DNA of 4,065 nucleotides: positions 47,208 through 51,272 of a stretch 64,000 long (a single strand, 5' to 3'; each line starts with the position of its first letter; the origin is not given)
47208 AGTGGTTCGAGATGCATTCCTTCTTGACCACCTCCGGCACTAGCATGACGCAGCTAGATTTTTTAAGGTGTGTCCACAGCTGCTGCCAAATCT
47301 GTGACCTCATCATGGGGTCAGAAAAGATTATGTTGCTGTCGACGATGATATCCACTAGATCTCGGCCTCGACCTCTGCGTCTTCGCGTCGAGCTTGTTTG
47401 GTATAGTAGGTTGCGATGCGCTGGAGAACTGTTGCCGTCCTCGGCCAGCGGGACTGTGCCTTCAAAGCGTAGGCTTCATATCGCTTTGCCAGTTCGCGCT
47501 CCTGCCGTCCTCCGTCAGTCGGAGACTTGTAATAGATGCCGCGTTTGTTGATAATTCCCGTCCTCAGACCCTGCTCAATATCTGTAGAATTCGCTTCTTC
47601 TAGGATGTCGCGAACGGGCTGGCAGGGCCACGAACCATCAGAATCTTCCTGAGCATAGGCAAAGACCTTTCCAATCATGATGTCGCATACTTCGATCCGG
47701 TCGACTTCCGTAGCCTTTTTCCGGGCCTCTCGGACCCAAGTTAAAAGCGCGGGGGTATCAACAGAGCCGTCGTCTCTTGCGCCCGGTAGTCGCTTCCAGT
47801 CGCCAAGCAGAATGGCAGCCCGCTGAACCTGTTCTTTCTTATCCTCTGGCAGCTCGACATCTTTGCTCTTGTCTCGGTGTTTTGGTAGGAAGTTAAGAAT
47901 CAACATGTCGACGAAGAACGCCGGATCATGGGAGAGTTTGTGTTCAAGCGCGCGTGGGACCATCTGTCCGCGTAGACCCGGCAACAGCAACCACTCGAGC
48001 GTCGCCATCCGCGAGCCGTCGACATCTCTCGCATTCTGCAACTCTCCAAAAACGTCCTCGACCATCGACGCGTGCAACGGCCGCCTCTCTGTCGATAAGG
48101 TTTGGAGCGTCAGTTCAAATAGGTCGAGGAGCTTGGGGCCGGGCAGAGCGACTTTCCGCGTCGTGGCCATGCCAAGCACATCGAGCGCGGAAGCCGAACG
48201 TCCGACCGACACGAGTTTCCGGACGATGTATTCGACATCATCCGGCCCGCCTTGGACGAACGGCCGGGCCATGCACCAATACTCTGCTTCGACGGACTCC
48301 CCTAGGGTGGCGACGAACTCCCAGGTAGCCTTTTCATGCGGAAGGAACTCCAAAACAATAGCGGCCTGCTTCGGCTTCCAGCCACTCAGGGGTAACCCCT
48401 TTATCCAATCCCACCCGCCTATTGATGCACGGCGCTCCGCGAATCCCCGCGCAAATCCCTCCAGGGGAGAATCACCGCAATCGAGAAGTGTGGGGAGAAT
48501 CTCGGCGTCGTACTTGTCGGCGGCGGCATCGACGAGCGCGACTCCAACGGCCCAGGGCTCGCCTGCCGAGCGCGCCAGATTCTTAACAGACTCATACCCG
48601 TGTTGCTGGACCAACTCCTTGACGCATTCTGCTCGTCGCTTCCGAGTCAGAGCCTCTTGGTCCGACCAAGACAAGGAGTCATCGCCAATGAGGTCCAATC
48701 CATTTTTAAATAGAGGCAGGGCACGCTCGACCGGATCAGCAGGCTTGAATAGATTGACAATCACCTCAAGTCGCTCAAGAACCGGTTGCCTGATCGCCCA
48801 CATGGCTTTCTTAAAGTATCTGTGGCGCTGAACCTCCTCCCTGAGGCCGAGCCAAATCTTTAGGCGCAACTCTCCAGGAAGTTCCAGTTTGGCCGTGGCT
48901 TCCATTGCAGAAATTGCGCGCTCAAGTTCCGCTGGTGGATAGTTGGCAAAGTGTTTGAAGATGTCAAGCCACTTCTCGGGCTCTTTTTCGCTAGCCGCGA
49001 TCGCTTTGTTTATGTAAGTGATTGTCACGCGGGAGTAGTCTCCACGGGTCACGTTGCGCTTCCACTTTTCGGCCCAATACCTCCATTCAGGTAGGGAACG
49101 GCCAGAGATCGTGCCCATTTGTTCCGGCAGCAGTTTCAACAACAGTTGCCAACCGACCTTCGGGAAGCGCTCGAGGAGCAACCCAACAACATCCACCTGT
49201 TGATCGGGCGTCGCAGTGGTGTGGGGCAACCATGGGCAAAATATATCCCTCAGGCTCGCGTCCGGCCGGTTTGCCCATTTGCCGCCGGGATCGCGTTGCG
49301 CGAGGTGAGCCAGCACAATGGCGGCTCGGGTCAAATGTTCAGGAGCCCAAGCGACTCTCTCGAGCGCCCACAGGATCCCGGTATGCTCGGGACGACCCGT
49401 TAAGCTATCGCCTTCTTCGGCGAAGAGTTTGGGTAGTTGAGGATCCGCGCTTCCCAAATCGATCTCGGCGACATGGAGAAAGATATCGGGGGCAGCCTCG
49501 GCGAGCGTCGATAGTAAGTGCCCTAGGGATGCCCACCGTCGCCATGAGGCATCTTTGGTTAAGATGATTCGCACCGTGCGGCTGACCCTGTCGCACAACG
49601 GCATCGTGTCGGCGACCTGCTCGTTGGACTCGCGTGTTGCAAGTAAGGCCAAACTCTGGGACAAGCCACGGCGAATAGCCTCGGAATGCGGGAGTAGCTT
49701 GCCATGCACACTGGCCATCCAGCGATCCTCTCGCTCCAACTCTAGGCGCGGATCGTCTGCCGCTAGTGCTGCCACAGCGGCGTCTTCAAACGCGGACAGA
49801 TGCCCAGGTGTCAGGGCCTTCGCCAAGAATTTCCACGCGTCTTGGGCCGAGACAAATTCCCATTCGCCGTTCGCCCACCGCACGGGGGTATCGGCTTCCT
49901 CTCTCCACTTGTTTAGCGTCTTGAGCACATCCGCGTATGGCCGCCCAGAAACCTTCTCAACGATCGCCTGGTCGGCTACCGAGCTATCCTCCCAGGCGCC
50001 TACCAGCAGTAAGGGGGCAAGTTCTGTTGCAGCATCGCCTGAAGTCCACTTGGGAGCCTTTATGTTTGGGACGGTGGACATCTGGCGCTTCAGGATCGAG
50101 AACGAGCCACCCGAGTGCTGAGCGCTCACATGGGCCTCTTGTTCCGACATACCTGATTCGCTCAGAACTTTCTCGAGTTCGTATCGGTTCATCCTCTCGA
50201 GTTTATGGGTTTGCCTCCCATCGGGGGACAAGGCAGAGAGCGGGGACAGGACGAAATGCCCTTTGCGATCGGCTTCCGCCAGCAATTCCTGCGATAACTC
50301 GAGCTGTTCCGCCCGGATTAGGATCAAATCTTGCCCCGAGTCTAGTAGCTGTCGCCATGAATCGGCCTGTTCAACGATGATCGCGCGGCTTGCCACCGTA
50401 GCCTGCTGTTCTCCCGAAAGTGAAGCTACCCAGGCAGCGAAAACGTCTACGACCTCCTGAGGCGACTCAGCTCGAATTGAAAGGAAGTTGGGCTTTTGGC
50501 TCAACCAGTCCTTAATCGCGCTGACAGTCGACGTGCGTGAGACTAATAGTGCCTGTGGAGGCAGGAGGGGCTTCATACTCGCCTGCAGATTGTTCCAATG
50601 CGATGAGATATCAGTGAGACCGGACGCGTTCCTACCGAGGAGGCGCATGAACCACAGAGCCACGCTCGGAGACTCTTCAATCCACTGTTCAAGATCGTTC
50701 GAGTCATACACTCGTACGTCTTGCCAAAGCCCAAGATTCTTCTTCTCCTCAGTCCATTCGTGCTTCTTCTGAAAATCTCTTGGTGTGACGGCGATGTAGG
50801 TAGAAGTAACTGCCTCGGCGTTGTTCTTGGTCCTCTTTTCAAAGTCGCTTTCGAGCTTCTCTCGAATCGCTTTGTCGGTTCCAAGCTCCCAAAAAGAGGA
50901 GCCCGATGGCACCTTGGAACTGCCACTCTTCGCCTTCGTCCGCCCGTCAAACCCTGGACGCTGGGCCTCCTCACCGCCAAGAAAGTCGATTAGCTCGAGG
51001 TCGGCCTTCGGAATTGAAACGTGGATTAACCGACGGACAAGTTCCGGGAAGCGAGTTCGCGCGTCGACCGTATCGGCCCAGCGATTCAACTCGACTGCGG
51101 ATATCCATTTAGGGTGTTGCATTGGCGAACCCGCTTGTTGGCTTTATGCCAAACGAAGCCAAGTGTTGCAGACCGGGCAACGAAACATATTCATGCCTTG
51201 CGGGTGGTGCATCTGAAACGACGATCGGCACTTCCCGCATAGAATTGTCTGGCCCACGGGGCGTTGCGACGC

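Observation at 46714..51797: Orphan three-gene operon (TIR-like/Gly-zipper/Zn-ribbon, 1255-aa unknown, PIN-like): candidate undescribed defence system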

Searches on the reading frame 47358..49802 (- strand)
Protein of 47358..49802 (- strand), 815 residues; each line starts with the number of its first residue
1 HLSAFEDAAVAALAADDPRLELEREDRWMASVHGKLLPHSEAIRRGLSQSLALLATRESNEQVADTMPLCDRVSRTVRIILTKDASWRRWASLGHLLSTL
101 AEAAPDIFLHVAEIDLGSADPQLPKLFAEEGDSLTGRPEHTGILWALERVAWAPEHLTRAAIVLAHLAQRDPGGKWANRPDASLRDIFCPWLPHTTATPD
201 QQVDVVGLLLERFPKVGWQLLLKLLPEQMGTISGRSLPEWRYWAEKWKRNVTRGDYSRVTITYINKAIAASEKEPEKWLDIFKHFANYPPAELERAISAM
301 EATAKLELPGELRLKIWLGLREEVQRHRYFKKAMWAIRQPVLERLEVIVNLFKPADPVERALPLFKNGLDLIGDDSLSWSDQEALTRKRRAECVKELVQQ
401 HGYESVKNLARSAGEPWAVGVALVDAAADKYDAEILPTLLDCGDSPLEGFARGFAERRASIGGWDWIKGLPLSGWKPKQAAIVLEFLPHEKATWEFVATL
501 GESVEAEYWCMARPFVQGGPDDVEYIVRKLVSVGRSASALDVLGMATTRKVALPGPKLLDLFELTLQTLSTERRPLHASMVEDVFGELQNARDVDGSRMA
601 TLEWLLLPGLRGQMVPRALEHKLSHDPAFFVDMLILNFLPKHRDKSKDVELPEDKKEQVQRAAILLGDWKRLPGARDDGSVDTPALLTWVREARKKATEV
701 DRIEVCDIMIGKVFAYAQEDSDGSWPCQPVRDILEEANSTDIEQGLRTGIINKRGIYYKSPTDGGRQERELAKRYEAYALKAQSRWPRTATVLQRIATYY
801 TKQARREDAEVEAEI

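Call 40: predict_structure(alignment_id=A3)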
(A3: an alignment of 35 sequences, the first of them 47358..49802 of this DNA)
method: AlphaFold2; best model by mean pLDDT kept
length: 815 residues; sequences in the alignment: 35
mean_pLDDT: 90.3   pTM: 0.68
mean pLDDT of the five models: 90.3, 89.3, 88.4, 88.1, 87.8
residues with pLDDT >= 90: 576; 70-90: 212; 50-70: 27; < 50: 0
segments of 3 or more residues with pLDDT < 50: none
pLDDT, mean of each block of 10 residues (from residue 1): 91 94 88 90 94 79 72 94 93 94 95 94 92 73 94 95 97 88 93 91 96 96 81 77 73 89 95 94 91 94 92 93 90 87 94 91 81 80 90 93 93 94 88 91 94 94 91 93 91 93 94 86 94 94 93 93 92 85 90 90 87 80 94 94 83 88 92 87 93 96 96 93 91 92 94 83 89 96 92 95 93 82
secondary structure, 60 per line:
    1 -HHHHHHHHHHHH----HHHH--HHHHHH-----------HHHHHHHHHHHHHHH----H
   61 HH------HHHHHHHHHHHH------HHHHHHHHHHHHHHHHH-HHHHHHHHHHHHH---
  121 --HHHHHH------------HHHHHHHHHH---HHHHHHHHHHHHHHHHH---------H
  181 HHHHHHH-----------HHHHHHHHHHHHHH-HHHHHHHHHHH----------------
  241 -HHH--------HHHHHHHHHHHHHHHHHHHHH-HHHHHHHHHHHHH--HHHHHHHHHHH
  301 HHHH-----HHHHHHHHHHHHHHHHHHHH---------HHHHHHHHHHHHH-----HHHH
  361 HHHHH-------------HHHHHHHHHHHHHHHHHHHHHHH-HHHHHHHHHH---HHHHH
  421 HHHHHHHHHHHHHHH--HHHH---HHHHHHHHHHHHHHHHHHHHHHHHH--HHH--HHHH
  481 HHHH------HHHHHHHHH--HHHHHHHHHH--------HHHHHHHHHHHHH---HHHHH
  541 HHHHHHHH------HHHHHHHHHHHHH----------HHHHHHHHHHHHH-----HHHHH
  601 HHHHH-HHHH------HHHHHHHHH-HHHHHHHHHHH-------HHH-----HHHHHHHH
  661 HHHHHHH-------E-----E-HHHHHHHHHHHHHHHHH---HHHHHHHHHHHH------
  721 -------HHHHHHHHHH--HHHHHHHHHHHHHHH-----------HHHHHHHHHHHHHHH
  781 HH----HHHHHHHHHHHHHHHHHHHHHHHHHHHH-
elements in order (helices of 4 or more, strands of 3 or more residues): H2-13 H18-21 H24-29 H41-55 H69-80 H87-103 H105-117 H123-128 H141-150 H154-170 H180-187 H199-212 H214-224 H253-273 H275-287 H290-304 H310-329 H339-351 H357-365 H379-401 H403-412 H416-435 H438-441 H445-469 H477-484 H491-499 H502-511 H520-532 H536-548 H555-567 H578-590 H596-605 H607-610 H617-625 H627-637 H653-667 H683-699 H703-714 H728-737 H740-754 H766-782 H787-814

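Call 46: fold_search(model_id=the predicted structure, library=pdb)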
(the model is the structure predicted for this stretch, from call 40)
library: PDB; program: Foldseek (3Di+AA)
matches with E <= 10: 773; with E <= 0.001: 6
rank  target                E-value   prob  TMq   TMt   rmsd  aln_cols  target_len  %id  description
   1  3w3x_A                4.2e-04  1.00  0.18  0.16  21.3       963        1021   11  Crystal structure of Kap121p bound to Pho4p (released 2013-04-10)
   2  3w3w_A                4.5e-04  1.00  0.18  0.16  20.6       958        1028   11  Crystal structure of Kap121p bound to Ste12p (released 2013-04-10)
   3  7z8t_D                4.5e-04  1.00  0.20  0.16  25.2      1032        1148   10  CAND1-SCF-SKP2 CAND1 engaged SCF rocked (released 2023-04-19)
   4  5f0o_A                4.7e-04  1.00  0.18  0.16  20.4       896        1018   11  Cohesin subunit Pds5 in complex with Scc1 (released 2016-04-13)
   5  4xrk                  6.9e-04  1.00  0.20  0.20  19.9       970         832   12  Crystal Structure of Importin Beta in a Polyethylene Glycol Condition (released 2016-01-27)
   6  8fni_9                8.8e-04  0.99  0.16  0.16  26.4       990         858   11  Cryo-EM structure of RNase-treated RESC-B in trypanosomal RNA editing (released 2023-07-19)
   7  7z8v_D                1.0e-03  0.99  0.18  0.14  24.5       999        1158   11  CAND1-SCF-SKP2 (SKP1deldel) CAND1 engaged SCF rocked (released 2023-04-19)
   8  3w3v                  1.1e-03  1.00  0.19  0.17  24.7      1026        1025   11  Crystal structure of Kap121p mutant D353K/E396K/D438K (released 2013-04-10)
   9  4xri                  1.4e-03  1.00  0.21  0.20  19.5       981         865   12  Crystal Structure of Importin Beta in an Ammonium Sulfate Condition (released 2016-01-27)
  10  7z8r_D                1.5e-03  0.99  0.18  0.15  23.7      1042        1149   11  CAND1-CUL1-RBX1 (released 2023-04-19)
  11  6n1z_D                1.5e-03  0.99  0.17  0.16  19.2       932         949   10  Importin-9 bound to H2A-H2B (released 2019-03-20)
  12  7zbz_D                1.7e-03  0.99  0.19  0.16  22.0      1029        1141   12  CAND1 delhairpin-SCF-SKP2 CAND1 partly engaged SCF partly rocked (released 2023-04-19)
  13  6n1z_A                1.7e-03  0.96  0.14  0.13  21.0       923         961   13  Importin-9 bound to H2A-H2B (released 2019-03-20)
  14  6y5q_u                1.8e-03  1.00  0.26  0.25  16.6       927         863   12  human 17S U2 snRNP (released 2020-06-17)
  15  4c0o_A                1.8e-03  1.00  0.24  0.23  18.7       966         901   11  Transportin 3 in complex with phosphorylated ASF/SF2 (released 2014-01-22)
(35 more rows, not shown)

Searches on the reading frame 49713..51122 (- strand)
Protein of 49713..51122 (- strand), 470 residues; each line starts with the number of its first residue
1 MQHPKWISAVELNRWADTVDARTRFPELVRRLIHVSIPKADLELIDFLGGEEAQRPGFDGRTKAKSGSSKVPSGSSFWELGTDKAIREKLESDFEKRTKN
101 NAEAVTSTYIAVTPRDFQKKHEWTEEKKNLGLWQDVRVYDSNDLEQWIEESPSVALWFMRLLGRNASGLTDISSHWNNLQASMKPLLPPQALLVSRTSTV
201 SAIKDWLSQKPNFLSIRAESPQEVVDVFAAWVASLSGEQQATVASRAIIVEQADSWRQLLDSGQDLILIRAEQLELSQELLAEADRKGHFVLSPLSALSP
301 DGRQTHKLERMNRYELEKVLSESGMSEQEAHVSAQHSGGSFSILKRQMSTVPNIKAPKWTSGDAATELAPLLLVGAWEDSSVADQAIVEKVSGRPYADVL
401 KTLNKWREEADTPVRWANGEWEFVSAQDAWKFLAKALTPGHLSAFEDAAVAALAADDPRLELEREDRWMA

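Call 37: predict_structure(alignment_id=A2)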
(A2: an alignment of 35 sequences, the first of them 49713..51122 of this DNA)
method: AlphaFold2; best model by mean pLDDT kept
length: 470 residues; sequences in the alignment: 35
mean_pLDDT: 90.7   pTM: 0.88
mean pLDDT of the five models: 90.7, 89.8, 89.7, 89.7, 88.9
residues with pLDDT >= 90: 363; 70-90: 76; 50-70: 31; < 50: 0
segments of 3 or more residues with pLDDT < 50: none
pLDDT, mean of each block of 10 residues (from residue 1): 81 94 91 91 79 66 93 95 93 90 90 95 96 96 96 95 93 95 93 96 95 91 96 93 95 94 92 90 93 85 81 97 95 94 93 88 94 94 95 96 89 88 94 95 94 67 69
secondary structure, 60 per line:
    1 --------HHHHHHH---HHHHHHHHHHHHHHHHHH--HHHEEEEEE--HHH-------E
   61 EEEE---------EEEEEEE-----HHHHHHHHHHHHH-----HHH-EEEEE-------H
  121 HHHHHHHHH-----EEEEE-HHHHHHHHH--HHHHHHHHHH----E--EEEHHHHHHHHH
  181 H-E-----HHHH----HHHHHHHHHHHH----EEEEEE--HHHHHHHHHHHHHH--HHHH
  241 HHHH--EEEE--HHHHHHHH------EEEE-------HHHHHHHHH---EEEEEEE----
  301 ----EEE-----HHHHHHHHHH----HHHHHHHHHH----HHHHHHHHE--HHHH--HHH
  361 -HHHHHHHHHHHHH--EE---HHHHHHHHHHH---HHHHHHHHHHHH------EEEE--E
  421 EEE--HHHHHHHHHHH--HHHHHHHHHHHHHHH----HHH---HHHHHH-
elements in order: H9-15 H19-36 E42-47 E60-64 E74-80 H86-98 E108-112 H120-129 E135-139 H141-149 H152-161 E169-171 H172-181 H189-192 H197-208 E213-218 H221-234 H237-244 E247-250 H253-260 E267-270 H278-286 E290-296 E305-307 H313-322 H327-336 H341-348 H352-355 H362-374 H382-392 H396-407 E414-417 E420-423 H426-436 H439-453 H464-469

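Call 42: fold_search(model_id=the predicted structure, library=pdb)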
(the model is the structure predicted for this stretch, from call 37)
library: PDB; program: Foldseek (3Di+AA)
matches with E <= 10: 540; with E <= 0.001: 3
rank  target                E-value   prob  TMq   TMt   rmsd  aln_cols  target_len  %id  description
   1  8dgc_B                7.6e-06  1.00  0.25  0.09  17.3       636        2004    9  Avs3 bound to phage PhiV-1 terminase (released 2022-08-03)
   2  8dgf_B                2.6e-05  1.00  0.28  0.11  16.1       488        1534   12  Avs4 bound to phage PhiV-1 portal (released 2022-08-03)
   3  9nc9_L                1.1e-04  1.00  0.34  0.23  14.2       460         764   13  Helical assembly of AVAST5 filament (released 2026-02-18)
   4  8umt_C                1.1e-03  1.00  0.26  0.36  11.6       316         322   12  Atomic model of the human CTF18-RFC-PCNA binary complex in the three-subunit binding state (state 2) (released 2024-05-08)
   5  3shf                  1.7e-03  0.97  0.24  0.12  19.0       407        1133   12  Crystal structure of the R265S mutant of full-length murine Apaf-1 (released 2011-08-24)
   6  9nc9_D                1.7e-03  0.97  0.32  0.22  14.9       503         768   12  Helical assembly of AVAST5 filament (released 2026-02-18)
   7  1z6t_A                2.3e-03  0.93  0.23  0.20  20.9       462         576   12  Structure of the apoptotic protease-activating factor 1 bound to ADP (released 2005-04-19)
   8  8dr4_C                2.5e-03  0.99  0.29  0.39  11.7       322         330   13  Open state of RFC:PCNA bound to a 3' ss/dsDNA junction (DNA2) without NTD (released 2022-08-17)
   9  1z6t_B                2.5e-03  0.91  0.22  0.19  21.4       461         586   12  Structure of the apoptotic protease-activating factor 1 bound to ADP (released 2005-04-19)
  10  7u19_C                3.2e-03  0.99  0.26  0.35   9.9       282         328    8  RFC:PCNA bound to nicked DNA (released 2022-07-06)
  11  7ste_E                3.5e-03  0.99  0.27  0.35  11.7       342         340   10  Rad24-RFC ADP state (released 2022-04-06)
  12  8dr0_C                4.1e-03  0.99  0.29  0.40  11.7       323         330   12  Closed state of RFC:PCNA bound to a 3' ss/dsDNA junction (released 2022-08-24)
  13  8umv_C                4.9e-03  0.99  0.29  0.39  11.6       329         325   12  Atomic model of the human CTF18-RFC-PCNA-DNA ternary complex with narrow PCNA opening state I (state 5) (released 2024-05-08)
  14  7tib_C                5.2e-03  0.99  0.28  0.38  11.6       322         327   12  Structure of the yeast clamp loader (Replication Factor C RFC) bound to the open sliding clamp (Proliferating Cell Nuc (released 2022-02-16)
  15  8jol_B                5.4e-03  0.98  0.33  0.32  11.0       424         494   10  cryo-EM structure of the CED-4/CED-3 holoenzyme (released 2023-06-28)
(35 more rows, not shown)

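Call 95: search_protein_representatives(protein=window:49713-51122:-)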
Query: 470 residues. Proteins with E-value up to 0.001 (for the whole library): 3671; up to 1e-10: 2824; up to 1e-30: 1644. The best 150 are listed.
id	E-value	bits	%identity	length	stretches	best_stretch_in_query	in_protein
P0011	2.4e-159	547.4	53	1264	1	1-470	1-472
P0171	1.1e-138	479.3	50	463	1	29-470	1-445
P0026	3.0e-126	438.3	45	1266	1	1-470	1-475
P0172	2.3e-123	428.8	45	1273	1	3-470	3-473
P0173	3.7e-121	421.5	42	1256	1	1-470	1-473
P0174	1.4e-114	399.8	42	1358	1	4-470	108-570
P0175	1.1e-112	393.6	42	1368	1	5-470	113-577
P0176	3.5e-109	382.1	41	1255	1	1-470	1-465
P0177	1.2e-108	380.3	41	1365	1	4-470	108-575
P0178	9.8e-106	370.7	41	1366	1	3-470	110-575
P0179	9.7e-105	367.4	40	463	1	5-452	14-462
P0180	5.4e-104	365.0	41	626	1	1-470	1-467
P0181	2.3e-102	359.6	39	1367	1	4-470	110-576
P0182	1.7e-101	356.7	40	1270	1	1-468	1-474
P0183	1.5e-100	353.7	39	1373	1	5-470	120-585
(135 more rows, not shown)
